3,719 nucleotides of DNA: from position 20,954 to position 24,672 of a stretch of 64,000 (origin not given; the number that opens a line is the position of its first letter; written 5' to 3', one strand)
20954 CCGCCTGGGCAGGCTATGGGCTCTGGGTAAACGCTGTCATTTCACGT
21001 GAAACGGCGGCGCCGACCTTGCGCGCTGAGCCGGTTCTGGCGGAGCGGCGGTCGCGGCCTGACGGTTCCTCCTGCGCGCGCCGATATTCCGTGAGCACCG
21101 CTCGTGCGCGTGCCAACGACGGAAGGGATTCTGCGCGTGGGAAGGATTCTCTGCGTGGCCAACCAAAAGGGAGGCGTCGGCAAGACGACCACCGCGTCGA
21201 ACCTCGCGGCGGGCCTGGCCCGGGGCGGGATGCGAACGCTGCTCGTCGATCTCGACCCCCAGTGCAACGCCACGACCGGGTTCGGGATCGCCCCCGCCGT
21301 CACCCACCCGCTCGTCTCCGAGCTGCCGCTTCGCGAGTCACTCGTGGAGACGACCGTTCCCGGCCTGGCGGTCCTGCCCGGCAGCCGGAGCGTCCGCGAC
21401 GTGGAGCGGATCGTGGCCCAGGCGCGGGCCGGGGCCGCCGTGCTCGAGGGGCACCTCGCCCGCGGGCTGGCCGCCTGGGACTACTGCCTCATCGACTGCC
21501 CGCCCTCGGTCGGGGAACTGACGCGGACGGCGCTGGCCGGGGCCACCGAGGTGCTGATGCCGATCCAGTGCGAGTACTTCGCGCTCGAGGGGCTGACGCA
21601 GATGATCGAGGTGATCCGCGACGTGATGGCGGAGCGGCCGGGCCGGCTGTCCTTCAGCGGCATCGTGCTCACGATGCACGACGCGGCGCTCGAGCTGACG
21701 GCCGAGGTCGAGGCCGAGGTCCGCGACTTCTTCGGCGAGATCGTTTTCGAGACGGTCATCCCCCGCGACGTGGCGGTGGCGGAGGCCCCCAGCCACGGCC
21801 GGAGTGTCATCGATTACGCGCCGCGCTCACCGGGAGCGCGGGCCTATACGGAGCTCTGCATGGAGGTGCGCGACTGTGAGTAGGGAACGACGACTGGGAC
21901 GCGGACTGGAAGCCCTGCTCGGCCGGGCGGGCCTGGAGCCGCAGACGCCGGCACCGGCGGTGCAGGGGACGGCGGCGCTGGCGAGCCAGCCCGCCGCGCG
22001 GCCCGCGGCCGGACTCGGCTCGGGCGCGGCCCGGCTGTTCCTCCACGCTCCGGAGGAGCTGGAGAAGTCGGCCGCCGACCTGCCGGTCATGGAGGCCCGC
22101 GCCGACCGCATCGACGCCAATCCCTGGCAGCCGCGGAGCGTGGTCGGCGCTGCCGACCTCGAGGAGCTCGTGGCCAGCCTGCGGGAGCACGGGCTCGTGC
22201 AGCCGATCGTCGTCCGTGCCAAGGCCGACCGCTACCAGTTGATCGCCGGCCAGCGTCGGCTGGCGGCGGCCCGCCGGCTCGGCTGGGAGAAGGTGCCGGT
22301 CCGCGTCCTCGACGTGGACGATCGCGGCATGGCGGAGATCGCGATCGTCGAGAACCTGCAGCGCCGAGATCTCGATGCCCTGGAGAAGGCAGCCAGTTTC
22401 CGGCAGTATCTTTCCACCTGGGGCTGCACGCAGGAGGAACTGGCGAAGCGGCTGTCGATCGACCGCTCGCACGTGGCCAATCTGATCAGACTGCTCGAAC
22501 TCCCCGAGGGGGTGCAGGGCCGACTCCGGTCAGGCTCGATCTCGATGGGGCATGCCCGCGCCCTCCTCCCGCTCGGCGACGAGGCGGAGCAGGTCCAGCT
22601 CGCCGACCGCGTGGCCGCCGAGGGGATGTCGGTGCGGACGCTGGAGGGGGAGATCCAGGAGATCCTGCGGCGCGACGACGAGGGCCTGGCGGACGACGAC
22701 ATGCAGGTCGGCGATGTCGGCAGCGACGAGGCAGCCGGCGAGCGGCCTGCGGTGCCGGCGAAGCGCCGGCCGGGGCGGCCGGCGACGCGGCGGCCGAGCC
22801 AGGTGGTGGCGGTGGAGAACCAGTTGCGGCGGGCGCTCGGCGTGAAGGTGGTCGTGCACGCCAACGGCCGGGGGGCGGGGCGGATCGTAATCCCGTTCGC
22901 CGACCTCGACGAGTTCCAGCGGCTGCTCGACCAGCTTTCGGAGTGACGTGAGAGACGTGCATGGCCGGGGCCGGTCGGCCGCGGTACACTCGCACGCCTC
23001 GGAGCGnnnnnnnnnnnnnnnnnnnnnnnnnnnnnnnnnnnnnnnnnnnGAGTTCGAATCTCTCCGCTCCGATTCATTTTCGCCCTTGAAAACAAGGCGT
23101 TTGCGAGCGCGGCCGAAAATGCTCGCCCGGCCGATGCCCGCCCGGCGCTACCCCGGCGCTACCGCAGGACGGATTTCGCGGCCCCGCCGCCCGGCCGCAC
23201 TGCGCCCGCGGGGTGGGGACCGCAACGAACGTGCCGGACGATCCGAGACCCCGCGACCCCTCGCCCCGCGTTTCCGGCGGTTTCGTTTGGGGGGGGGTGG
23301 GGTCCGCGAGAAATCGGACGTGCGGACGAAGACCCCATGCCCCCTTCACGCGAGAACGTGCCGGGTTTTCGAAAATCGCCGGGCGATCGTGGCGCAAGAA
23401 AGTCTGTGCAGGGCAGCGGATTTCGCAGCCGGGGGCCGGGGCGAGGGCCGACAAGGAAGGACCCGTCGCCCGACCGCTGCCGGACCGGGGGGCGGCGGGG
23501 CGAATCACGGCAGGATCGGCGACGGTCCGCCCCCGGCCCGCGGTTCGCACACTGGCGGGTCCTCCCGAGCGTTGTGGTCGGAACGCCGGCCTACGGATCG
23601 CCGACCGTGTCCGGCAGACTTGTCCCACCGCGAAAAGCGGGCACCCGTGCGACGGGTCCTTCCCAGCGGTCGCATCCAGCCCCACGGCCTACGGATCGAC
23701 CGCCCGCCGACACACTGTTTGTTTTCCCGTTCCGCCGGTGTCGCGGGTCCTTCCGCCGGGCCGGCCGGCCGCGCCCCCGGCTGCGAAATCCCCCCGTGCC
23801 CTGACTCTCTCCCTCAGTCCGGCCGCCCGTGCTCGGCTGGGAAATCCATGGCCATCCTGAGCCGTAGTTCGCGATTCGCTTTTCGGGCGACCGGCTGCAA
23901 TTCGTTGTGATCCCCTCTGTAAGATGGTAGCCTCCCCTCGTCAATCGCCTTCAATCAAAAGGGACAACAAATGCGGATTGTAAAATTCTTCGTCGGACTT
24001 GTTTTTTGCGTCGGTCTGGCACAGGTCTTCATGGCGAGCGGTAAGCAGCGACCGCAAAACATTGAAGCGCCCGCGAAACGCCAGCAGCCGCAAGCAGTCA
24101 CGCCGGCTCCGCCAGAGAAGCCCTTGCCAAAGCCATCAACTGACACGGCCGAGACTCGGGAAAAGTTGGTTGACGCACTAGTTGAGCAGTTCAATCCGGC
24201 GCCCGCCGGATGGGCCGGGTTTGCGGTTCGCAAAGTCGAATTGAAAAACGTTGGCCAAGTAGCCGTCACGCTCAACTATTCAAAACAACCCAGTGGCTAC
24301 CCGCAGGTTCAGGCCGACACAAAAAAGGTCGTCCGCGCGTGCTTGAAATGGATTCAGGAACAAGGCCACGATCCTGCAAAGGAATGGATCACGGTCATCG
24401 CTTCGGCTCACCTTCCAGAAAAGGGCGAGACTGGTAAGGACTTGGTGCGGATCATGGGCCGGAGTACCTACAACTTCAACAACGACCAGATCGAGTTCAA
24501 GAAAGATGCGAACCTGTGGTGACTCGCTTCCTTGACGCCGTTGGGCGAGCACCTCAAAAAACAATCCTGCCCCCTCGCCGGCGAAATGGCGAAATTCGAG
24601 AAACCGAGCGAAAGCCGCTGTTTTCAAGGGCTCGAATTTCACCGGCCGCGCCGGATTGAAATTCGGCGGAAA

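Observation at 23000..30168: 7.1-kb integrative element in tRNA-Pro with a satellite-like (int / alpA / NTPase) layout and no transfer or capsid genes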

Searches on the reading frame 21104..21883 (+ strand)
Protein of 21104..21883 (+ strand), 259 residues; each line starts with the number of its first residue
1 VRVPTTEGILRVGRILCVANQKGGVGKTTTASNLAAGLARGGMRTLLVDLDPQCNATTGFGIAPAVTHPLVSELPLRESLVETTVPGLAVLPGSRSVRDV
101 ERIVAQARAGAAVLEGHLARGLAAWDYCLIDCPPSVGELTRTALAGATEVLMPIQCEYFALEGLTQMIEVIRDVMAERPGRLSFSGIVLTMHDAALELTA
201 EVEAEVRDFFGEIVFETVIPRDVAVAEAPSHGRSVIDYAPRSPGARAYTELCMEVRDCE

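Call 80: find_encoding_contigs(protein=window:21104-21883:+, flank=10000, max_places=10)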
Protein window:21104-21883:+ (259 aa): 1 contig read that carries it; 1 place shown.
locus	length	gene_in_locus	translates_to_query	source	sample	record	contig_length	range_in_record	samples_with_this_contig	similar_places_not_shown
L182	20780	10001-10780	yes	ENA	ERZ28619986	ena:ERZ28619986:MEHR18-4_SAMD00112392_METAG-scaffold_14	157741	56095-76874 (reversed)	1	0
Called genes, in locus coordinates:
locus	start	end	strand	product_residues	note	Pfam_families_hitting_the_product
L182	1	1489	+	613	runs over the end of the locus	-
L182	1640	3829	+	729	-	PF13371:TPR_9 (faint), PF13414:TPR_11 (faint), PF13424:TPR_12 (faint), PF13432:TPR_16 (weak), PF00515:TPR_1 (weak), PF07719:TPR_2 (weak), PF13181:TPR_8 (weak), PF13374:TPR_10 (weak), +5 more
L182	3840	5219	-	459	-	PF13191:AAA_16 (weak), PF13401:AAA_22, PF13604:AAA_30 (faint)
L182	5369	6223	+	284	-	PF00697:PRAI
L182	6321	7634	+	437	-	PF05221:AdoHcyase, PF00670:AdoHcyase_NAD, PF02826:2-Hacid_dh_C (weak), PF07991:KARI_N (faint)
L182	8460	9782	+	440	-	PF06245:DUF1015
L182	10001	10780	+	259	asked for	PF00142:Fer4_NifH (weak), PF01656:CbiA, PF02374:ArsA_ATPase (weak), PF06564:CBP_BcsQ, PF09140:MipZ, PF10609:ParA, PF13614:AAA_31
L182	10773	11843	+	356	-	PF02195:ParB_N, PF17762:HTH_ParB, PF23552:ParB_C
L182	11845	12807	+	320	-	-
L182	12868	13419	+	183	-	-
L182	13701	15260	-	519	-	-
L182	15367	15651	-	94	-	-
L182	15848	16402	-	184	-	-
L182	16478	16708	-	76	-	PF12728:HTH_17 (weak)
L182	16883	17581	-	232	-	-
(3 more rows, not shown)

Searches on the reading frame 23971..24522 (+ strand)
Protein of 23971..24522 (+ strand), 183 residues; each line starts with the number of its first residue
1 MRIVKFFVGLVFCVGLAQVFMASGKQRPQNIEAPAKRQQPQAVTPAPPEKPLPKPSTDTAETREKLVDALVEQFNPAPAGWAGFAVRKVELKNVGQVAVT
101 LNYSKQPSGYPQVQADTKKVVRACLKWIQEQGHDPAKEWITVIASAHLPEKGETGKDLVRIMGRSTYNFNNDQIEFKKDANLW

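Call 5: search_protein_families(library=pfam, max_evalue=0.1, proteins=[window:23971-24522:+])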
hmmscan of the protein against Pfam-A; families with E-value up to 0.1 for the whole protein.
window:23971-24522:+ (183 aa): 0 families

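Call 10: search_protein_families(library=phrogs, max_evalue=0.01, proteins=[window:23971-24522:+])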
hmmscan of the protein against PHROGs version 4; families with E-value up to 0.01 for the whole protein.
window:23971-24522:+ (183 aa): 0 families

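Call 11: search_protein_families(library=ncbifam, max_evalue=0.01, proteins=[window:23971-24522:+])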
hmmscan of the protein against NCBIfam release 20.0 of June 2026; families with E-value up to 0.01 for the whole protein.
window:23971-24522:+ (183 aa): 0 families

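Call 62: search_protein_families(library=padloc, max_evalue=0.01, proteins=[window:23971-24522:+])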
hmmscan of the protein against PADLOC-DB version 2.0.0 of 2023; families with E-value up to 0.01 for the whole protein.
window:23971-24522:+ (183 aa): 0 families

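Call 82: find_homologous_proteins(query=window:23971-24522:+)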
Query window:23971-24522:+ (183 aa): 10 proteins with E <= 0.001 among 91 candidates.
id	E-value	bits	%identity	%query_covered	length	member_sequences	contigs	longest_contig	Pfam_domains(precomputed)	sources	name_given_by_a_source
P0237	1.8e-106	372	90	100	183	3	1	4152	-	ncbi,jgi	jgi:hypothetical protein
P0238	6.2e-71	256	65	100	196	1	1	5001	-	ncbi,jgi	jgi:hypothetical protein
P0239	9.0e-71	255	82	72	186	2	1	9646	-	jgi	jgi:hypothetical protein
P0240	3.7e-70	253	64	100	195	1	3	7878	-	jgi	jgi:hypothetical protein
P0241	6.2e-70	253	67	97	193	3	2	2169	-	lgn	-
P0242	2.9e-68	247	66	97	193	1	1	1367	-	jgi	jgi:hypothetical protein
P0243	9.0e-67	242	62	99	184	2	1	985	-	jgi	jgi:hypothetical protein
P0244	2.2e-66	241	63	99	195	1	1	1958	-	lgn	-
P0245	4.4e-66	240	78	70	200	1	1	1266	-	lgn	-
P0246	4.0e-63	230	58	100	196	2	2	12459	-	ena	-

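Call 83: find_encoding_contigs(protein=P0246, flank=10000, max_places=3)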
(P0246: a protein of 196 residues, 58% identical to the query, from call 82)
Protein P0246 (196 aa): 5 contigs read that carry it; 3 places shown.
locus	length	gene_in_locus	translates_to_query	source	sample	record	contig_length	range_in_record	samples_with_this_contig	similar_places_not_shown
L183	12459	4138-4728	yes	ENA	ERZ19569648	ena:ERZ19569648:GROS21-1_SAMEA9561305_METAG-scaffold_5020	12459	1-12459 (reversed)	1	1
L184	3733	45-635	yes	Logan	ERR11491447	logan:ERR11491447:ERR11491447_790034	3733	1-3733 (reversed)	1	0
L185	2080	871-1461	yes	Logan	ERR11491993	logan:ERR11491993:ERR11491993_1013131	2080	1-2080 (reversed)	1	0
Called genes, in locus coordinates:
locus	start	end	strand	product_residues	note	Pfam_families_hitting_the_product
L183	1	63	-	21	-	?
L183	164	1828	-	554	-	-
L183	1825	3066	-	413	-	PF13356:Arm-DNA-bind_3, PF00589:Phage_integrase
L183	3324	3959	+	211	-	-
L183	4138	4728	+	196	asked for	-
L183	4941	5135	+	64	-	-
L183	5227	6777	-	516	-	-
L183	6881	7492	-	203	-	-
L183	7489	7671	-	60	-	-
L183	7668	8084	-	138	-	-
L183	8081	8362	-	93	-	-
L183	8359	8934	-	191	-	-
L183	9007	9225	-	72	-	PF12728:HTH_17 (weak)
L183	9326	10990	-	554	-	-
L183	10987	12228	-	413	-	PF13356:Arm-DNA-bind_3, PF00589:Phage_integrase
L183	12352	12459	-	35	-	?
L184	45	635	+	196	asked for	-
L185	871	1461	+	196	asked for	-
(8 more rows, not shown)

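Call 84: find_encoding_contigs(protein=P0240, flank=10000, max_places=3)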
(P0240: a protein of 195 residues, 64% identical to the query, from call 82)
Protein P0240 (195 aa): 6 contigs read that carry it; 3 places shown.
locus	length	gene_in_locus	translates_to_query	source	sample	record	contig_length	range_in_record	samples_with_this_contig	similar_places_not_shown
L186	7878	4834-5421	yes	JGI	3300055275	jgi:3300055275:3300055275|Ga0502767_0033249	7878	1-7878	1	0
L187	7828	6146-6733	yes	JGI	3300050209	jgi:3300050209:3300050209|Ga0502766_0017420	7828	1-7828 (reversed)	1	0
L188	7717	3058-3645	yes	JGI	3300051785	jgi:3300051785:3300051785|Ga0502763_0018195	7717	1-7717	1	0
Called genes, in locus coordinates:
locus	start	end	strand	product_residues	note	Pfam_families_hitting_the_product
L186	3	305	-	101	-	?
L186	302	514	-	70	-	-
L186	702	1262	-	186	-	-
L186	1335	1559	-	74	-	PF12728:HTH_17 (weak)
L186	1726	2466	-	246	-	-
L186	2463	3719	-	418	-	PF13356:Arm-DNA-bind_3, PF00589:Phage_integrase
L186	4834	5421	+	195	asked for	-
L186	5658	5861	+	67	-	-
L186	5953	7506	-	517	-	-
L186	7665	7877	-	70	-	?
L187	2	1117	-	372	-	?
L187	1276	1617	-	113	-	-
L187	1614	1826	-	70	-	-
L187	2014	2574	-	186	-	-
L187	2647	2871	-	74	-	PF12728:HTH_17 (weak)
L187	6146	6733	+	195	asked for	-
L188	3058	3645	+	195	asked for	-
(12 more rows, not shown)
